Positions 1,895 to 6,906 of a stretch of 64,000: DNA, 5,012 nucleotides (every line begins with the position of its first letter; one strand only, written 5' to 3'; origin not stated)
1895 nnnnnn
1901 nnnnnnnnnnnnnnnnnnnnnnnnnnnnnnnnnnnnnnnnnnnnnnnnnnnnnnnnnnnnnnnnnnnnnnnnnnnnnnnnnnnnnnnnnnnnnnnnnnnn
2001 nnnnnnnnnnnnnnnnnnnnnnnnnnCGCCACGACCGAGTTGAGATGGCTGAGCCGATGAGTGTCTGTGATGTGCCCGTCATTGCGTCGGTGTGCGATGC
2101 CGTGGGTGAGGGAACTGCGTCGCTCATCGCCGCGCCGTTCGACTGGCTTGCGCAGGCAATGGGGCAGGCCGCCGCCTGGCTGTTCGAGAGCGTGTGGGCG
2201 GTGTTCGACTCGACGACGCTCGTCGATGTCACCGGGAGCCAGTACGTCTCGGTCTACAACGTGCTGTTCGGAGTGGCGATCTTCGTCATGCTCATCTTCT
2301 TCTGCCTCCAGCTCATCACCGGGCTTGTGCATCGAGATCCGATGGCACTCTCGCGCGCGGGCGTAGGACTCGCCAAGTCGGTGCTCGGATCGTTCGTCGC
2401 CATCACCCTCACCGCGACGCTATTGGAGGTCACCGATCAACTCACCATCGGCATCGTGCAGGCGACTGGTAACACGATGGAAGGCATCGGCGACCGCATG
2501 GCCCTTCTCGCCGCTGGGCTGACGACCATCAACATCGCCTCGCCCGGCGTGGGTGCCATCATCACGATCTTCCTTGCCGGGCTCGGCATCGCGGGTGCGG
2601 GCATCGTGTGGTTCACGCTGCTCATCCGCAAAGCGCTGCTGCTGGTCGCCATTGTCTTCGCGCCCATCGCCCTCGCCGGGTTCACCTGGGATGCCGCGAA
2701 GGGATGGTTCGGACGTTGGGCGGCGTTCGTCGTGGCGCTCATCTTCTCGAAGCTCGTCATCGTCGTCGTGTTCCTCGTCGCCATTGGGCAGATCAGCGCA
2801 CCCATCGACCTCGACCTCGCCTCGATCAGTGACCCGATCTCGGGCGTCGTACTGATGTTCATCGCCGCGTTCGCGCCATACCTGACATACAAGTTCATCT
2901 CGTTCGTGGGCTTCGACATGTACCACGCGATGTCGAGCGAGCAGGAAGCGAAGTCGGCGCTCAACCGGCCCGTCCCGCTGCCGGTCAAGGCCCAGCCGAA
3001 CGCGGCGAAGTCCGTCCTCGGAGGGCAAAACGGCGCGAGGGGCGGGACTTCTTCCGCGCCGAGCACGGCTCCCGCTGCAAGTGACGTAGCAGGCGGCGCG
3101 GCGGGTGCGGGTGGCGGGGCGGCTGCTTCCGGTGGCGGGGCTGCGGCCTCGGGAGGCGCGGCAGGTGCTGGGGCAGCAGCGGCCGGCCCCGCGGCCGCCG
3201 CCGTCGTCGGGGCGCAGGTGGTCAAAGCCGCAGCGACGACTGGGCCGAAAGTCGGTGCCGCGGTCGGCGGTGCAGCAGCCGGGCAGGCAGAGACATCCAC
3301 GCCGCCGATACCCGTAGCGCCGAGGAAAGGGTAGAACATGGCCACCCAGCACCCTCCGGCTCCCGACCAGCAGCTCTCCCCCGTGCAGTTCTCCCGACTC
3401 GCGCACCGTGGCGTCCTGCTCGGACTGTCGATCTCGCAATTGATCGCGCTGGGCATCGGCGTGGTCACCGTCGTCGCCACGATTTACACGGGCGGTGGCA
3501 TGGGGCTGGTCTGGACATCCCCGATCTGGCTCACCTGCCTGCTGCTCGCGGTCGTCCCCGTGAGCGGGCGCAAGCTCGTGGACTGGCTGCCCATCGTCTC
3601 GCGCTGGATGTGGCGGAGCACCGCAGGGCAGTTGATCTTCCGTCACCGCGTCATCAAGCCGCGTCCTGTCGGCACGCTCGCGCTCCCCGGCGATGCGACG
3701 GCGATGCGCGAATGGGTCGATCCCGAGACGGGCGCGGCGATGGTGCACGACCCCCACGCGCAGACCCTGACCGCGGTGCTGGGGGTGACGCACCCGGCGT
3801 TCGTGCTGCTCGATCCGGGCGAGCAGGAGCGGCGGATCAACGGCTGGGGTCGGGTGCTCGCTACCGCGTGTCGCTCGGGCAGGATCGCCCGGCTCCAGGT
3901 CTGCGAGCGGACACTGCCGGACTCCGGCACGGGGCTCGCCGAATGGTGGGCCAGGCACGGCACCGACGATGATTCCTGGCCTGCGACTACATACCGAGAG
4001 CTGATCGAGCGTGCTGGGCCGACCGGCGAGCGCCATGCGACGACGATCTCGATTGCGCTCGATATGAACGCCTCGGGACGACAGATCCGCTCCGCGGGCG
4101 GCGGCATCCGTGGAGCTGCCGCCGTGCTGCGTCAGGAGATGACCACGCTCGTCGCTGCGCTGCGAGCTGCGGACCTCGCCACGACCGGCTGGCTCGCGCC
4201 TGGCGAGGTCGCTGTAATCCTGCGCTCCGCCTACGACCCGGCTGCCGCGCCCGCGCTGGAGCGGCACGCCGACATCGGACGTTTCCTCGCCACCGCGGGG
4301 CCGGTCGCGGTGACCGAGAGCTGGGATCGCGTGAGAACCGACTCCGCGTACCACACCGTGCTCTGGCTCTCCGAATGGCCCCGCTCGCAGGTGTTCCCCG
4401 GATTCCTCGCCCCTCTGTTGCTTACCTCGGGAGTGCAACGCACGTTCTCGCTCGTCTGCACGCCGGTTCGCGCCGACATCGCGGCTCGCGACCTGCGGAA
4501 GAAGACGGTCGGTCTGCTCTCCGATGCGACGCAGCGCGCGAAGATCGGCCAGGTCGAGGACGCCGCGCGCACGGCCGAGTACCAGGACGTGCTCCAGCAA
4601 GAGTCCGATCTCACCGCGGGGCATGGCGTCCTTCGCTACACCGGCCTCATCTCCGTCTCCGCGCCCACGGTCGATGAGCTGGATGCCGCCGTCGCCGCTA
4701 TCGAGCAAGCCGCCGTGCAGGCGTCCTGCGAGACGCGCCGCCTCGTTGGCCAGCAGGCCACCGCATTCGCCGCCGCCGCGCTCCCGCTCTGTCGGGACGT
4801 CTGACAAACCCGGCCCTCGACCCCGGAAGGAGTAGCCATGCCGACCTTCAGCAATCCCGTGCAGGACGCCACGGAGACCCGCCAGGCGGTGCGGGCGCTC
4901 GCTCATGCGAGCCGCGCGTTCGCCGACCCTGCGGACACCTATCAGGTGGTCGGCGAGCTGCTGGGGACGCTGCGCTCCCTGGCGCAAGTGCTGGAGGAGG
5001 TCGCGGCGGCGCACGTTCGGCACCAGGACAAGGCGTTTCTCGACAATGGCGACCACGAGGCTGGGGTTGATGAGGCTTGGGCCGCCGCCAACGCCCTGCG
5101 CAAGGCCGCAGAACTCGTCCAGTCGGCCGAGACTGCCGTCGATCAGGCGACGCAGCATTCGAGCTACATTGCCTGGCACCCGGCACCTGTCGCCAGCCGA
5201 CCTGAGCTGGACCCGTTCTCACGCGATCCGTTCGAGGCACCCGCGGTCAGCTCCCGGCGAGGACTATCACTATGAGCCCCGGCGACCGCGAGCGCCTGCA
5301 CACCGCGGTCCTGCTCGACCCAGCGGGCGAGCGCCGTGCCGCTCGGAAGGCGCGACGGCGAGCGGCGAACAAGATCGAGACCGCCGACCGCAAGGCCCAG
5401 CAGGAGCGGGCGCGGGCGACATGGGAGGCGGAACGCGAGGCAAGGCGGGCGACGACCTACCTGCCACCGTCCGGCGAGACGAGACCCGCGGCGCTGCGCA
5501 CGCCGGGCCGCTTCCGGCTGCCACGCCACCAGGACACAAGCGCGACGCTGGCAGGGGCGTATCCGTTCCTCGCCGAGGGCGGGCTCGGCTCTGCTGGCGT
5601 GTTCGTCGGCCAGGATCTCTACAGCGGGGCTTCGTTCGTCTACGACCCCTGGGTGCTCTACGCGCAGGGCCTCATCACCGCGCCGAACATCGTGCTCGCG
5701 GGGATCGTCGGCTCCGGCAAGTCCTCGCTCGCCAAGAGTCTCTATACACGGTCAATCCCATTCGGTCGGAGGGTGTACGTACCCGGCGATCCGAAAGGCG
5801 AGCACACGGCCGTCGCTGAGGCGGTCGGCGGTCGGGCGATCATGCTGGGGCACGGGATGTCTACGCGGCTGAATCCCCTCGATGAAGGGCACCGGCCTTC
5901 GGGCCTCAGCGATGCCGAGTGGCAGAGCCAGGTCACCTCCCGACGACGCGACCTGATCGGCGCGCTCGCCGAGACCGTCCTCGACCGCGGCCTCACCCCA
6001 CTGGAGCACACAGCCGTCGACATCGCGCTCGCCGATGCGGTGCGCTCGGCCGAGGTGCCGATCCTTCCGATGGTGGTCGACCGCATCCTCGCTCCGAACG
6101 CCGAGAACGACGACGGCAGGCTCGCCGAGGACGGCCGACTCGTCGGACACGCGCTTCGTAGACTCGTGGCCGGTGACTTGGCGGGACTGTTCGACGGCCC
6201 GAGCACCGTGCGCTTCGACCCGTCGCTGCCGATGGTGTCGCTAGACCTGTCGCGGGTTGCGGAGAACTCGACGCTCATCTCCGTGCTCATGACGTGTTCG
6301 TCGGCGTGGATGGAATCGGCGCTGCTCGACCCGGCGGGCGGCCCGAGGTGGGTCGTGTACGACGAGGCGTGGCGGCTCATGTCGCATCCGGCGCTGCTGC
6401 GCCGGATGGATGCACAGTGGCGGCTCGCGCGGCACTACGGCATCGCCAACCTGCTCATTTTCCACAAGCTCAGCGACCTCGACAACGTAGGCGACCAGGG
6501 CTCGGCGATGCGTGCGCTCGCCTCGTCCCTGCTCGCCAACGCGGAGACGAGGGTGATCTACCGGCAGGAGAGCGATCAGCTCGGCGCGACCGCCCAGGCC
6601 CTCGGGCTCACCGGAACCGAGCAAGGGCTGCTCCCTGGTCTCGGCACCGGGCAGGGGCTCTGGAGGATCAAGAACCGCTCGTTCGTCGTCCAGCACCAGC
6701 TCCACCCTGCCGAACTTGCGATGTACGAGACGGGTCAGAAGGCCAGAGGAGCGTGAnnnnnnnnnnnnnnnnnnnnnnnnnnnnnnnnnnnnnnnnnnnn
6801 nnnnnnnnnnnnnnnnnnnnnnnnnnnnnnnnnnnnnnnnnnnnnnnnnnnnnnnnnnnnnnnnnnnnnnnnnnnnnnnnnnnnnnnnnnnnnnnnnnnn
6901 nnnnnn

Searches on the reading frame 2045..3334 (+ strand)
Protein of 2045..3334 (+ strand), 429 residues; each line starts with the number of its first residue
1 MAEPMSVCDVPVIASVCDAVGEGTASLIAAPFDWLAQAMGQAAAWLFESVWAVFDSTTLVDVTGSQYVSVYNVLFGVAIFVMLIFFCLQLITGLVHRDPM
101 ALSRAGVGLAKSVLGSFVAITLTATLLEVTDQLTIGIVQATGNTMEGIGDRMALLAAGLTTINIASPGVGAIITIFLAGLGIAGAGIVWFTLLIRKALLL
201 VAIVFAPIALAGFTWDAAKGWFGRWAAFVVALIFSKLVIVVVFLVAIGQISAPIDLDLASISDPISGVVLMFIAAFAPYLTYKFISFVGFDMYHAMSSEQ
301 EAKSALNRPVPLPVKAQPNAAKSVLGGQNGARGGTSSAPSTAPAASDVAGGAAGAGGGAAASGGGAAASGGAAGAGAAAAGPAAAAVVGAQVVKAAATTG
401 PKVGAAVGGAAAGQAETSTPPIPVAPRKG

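Call 13: search_protein_families(library=pfam, proteins=[window:2045-3334:+], max_evalue=0.01)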
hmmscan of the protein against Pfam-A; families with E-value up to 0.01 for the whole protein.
window:2045-3334:+ (429 aa): 0 families

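Call 51: search_protein_families(library=ncbifam, proteins=[window:2045-3331:+], max_evalue=0.001)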
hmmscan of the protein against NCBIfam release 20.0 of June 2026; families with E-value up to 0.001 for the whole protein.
window:2045-3331:+ (429 aa): 1 family
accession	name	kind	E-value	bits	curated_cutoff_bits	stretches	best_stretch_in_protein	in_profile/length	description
NF047967.1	SCO6881_fam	exception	1e-27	97.1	325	1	7-369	1-325/329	SCO6881 family protein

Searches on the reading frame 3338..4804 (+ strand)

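Call 13: search_protein_families(library=pfam, proteins=[window:3338-4804:+], max_evalue=0.01)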
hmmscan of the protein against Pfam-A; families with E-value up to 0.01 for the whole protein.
window:3338-4804:+ (488 aa): 1 family
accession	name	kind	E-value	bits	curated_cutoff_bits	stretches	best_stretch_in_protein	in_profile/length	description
PF11203.13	EccE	-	0.0061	17.4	23.7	1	232-343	4-96/97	Putative type VII ESX secretion system translocon, EccE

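Call 51: search_protein_families(library=ncbifam, proteins=[window:3338-4801:+], max_evalue=0.001)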
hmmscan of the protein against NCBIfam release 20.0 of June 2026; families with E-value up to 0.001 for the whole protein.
window:3338-4801:+ (488 aa): 2 families
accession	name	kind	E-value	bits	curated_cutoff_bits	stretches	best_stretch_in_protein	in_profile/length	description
NF042935.1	SCO6880_fam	subfamily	2.9e-133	445.3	60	1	19-485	6-476/477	SCO6880 family protein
NF045971.1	conju_CD1110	equivalog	0.00034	19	325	1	329-486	201-363/752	VirB4-like conjugal transfer ATPase, CD1110 family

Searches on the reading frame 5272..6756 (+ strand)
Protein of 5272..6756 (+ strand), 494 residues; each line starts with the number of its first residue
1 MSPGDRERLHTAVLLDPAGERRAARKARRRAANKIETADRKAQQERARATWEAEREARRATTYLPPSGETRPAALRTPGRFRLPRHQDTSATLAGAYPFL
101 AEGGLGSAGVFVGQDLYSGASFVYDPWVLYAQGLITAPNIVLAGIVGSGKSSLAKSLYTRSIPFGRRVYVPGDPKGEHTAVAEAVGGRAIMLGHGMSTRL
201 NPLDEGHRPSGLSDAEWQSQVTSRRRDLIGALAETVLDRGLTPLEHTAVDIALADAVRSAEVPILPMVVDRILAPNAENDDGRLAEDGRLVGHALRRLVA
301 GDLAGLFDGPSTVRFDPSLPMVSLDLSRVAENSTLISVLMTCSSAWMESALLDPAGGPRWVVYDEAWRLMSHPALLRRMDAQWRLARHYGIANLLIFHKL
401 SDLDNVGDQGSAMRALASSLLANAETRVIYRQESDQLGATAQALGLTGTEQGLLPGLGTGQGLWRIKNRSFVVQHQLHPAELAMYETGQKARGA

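Call 13: search_protein_families(library=pfam, proteins=[window:5272-6756:+], max_evalue=0.01)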
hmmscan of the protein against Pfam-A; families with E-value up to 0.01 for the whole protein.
window:5272-6756:+ (494 aa): 0 families

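Call 51: search_protein_families(library=ncbifam, proteins=[window:5272-6753:+], max_evalue=0.001)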
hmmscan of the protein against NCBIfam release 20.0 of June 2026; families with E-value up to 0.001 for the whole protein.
window:5272-6753:+ (494 aa): 4 families
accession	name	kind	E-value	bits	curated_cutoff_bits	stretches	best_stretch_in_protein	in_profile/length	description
NF045971.1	conju_CD1110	equivalog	2.4e-16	59.2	325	1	95-469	379-730/752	VirB4-like conjugal transfer ATPase, CD1110 family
NF045975.1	VirB4_plasma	equivalog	3.2e-13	48.3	590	1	89-203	470-580/894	Mbov_0397 family ICE element conjugal transfer ATPase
TIGR02746.1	TraC-F-type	equivalog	6.4e-11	40.9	567.05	1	134-437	428-714/800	type IV secretion system protein TraC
TIGR00929.1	VirB4_CagE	subfamily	7.4e-06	24.5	643.1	1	141-470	441-742/792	VirB4 family type IV secretion/conjugal transfer ATPase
